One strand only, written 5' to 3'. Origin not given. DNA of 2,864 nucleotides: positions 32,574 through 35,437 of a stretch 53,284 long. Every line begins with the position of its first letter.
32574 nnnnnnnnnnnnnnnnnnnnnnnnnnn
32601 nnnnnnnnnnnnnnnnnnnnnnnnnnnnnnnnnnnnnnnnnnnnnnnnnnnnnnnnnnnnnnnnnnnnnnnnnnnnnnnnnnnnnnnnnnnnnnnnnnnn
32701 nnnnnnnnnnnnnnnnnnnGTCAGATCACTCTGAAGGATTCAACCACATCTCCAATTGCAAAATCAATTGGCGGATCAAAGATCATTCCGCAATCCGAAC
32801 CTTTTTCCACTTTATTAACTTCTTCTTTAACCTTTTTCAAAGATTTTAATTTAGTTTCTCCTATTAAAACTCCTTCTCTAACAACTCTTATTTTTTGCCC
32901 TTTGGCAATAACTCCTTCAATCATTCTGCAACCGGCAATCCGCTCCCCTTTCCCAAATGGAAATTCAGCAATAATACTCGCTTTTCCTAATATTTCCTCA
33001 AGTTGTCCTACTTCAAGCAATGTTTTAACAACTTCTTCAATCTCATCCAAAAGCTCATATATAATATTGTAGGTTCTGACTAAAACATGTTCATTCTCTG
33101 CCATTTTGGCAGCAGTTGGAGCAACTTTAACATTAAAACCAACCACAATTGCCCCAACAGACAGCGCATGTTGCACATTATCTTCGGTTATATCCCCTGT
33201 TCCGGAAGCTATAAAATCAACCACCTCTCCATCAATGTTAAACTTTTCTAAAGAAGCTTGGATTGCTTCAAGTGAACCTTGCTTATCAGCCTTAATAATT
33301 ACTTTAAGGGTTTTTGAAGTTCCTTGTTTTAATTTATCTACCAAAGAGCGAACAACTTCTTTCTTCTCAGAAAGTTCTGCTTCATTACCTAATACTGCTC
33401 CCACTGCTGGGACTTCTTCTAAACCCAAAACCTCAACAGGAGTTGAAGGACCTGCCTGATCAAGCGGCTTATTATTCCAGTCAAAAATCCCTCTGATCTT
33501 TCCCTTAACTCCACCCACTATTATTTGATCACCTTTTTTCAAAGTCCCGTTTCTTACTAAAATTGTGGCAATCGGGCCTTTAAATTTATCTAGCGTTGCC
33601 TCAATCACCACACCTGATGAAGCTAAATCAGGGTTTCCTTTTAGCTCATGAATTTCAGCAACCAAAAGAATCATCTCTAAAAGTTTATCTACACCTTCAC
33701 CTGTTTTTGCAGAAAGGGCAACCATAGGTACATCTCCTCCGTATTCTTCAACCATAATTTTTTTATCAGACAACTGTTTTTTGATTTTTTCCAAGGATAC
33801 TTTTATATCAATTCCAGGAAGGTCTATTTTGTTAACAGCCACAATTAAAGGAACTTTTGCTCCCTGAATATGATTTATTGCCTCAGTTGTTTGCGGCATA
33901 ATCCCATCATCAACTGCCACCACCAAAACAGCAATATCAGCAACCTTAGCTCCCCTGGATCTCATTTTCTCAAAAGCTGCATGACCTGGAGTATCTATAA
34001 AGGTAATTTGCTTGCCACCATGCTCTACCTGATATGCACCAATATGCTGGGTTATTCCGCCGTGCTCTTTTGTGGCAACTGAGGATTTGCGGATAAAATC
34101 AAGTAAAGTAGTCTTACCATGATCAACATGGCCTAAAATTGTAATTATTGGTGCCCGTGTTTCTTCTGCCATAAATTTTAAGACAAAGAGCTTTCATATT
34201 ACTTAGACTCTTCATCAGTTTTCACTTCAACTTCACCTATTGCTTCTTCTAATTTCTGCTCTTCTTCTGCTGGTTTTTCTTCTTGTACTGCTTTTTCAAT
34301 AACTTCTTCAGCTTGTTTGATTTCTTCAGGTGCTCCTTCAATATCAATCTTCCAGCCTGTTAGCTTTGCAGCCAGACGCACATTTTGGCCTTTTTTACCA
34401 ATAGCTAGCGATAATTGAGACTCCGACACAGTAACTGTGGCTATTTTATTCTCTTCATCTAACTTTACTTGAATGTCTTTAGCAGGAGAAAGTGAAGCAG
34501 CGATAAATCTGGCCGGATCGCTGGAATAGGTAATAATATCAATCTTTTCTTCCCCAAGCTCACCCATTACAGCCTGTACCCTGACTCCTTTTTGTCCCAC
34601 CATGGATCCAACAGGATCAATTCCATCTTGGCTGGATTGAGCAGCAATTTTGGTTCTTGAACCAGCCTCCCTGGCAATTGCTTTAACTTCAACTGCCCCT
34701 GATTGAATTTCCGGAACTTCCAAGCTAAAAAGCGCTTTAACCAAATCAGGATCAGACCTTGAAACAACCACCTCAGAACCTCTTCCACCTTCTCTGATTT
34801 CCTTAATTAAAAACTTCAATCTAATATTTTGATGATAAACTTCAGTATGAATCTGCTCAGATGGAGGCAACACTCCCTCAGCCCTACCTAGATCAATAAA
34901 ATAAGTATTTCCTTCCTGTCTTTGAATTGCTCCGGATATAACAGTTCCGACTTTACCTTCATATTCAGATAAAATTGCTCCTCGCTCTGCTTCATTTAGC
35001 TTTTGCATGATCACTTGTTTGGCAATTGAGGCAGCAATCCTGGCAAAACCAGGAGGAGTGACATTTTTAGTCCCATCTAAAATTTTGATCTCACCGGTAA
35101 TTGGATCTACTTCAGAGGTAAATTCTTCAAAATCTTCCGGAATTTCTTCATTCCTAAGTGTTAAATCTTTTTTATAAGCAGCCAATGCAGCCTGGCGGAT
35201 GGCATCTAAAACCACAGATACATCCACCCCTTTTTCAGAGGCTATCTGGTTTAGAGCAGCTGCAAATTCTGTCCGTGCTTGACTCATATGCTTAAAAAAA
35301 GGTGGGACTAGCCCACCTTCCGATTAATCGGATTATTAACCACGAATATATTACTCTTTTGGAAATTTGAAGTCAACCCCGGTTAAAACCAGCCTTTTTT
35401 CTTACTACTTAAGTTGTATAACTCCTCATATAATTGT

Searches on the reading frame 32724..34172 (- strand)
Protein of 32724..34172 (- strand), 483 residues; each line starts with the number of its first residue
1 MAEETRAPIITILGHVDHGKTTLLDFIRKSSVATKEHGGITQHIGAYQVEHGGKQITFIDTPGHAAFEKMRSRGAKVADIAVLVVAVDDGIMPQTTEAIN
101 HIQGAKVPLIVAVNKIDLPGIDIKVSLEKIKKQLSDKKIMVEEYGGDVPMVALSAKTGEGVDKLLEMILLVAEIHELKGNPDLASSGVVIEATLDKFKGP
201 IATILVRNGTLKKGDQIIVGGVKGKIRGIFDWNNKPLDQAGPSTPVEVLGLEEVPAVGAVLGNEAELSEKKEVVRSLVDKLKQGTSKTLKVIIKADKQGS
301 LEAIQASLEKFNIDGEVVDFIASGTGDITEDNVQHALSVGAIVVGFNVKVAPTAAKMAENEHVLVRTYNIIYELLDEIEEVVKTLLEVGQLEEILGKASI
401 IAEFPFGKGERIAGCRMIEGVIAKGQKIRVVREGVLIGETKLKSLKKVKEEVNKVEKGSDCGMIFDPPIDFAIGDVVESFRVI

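Call 49: search_protein_families(library=pfam, proteins=[window:32724-34172:-], max_evalue=0.001)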
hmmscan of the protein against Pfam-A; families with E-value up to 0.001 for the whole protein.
window:32724-34172:- (483 aa): 9 families
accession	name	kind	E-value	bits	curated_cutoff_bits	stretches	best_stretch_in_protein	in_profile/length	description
PF00009.33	GTP_EFTU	-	5.2e-39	134.2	26.5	1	8-170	4-184/188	Elongation factor Tu GTP binding domain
PF11987.13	IF-2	-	4.4e-31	107.7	27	1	268-379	6-117/117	Translation-initiation factor 2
PF22042.2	EF-G_D2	-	7.8e-23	80.8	27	1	186-261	3-81/84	Elongation factor G domain 2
PF01926.29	MMR_HSR1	-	2.6e-13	50.5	21.9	1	10-115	2-113/113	50S ribosome-binding GTPase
PF03144.31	GTP_EFTU_D2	-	2.9e-10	40.9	30.3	1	411-465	2-58/73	Elongation factor Tu domain 2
PF00071.28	Ras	-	1.1e-06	28.8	21.6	1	11-169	3-157/162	Ras family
PF02421.24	FeoB_N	-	1.3e-06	28.5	27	1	10-167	3-155/156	Ferrous iron transport protein B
PF00025.27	Arf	-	2e-06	27.9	22.3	1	10-168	17-170/174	ADP-ribosylation factor family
PF09439.16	SRPRB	-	9.7e-05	22.2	25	1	6-96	2-89/178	Signal recognition particle receptor beta subunit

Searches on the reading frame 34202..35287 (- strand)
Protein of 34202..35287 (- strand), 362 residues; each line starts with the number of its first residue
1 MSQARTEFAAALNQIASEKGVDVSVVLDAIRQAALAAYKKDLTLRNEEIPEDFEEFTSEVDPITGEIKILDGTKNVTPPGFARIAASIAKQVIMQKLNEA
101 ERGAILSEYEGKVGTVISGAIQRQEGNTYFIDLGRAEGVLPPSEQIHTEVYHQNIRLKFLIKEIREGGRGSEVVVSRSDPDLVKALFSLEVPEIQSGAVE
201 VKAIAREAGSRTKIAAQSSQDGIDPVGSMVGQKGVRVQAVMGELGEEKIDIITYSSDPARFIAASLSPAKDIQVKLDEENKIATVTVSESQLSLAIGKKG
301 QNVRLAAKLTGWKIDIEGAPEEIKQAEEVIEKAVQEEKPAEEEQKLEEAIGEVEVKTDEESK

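Call 49: search_protein_families(library=pfam, proteins=[window:34202-35287:-], max_evalue=0.001)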
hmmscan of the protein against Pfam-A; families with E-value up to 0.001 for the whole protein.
window:34202-35287:- (362 aa): 5 families
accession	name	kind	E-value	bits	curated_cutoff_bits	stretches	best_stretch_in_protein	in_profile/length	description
PF13184.12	KH_5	-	1.3e-24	86.5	27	1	208-275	1-68/69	NusA-like KH domain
PF08529.16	NusA_N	-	9e-12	45.7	23.8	2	7-71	1-57/119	NusA N-terminal domain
PF23095.1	KH_NusA_C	-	5.9e-05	23.5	34.2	1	284-316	2-34/59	Transcription termination/antitermination protein NusA, KH domain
PF00013.35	KH_1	-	0.00019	21.6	21.5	0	284-330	3-48/66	KH domain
PF07650.23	KH_2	-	0.00093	19.4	22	1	261-318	5-63/78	KH domain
